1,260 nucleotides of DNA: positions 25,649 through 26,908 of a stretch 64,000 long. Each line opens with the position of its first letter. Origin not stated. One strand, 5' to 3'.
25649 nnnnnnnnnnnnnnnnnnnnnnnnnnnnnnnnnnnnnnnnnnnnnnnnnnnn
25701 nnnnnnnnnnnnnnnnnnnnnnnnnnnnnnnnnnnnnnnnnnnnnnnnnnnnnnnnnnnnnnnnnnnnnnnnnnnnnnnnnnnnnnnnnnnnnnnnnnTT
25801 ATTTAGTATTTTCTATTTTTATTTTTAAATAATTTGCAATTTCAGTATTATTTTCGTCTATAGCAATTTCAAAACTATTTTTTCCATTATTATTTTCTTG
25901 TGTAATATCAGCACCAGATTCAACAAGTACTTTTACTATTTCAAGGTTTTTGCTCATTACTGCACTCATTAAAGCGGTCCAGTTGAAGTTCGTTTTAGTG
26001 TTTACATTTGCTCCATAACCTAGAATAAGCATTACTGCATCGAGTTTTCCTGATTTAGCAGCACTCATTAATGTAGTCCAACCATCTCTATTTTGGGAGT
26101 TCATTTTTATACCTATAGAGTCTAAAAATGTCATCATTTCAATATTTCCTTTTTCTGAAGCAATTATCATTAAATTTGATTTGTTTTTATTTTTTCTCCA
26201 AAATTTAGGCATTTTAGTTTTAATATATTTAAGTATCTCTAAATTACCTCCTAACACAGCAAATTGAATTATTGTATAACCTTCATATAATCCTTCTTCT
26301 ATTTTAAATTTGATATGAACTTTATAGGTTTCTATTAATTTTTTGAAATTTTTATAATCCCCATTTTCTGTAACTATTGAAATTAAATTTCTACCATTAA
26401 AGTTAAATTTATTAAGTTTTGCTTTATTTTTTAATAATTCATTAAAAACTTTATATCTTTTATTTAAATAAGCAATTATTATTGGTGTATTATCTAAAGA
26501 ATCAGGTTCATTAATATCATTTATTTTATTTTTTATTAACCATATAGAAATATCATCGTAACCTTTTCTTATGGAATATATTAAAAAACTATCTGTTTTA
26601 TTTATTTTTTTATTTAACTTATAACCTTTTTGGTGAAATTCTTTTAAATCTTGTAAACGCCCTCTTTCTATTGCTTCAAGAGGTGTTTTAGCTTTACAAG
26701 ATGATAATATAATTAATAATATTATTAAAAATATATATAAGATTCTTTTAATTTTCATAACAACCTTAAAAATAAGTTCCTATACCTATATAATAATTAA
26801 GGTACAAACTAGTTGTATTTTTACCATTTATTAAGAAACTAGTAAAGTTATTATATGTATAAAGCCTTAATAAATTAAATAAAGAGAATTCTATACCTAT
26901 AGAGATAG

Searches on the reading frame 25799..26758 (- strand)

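Call 57: search_protein_families(library=pfam, proteins=[window:25799-26758:-], max_evalue=0.001)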
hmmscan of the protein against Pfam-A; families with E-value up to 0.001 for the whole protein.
window:25799-26758:- (319 aa): 6 families
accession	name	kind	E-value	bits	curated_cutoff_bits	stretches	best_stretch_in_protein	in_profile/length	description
PF12796.13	Ank_2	-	3.8e-36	124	27.3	3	197-288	2-89/90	Ankyrin repeats (3 copies)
PF13637.12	Ank_4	-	9.4e-26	89.8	22.7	1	230-279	1-50/50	Ankyrin repeats (many copies)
PF00023.36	Ank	-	6.6e-22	76.8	21.1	2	259-290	2-33/33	Ankyrin repeat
PF13606.12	Ank_3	-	2.1e-19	67.7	22.3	1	259-285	2-28/30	Ankyrin repeat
PF13857.12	Ank_5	-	7.7e-18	64.8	27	1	220-263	10-53/56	Ankyrin repeats (many copies)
PF24521.3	Ank_KRIT1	-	3.4e-06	27.3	80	1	186-306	13-132/149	KRIT1 ankyrin-repeats domain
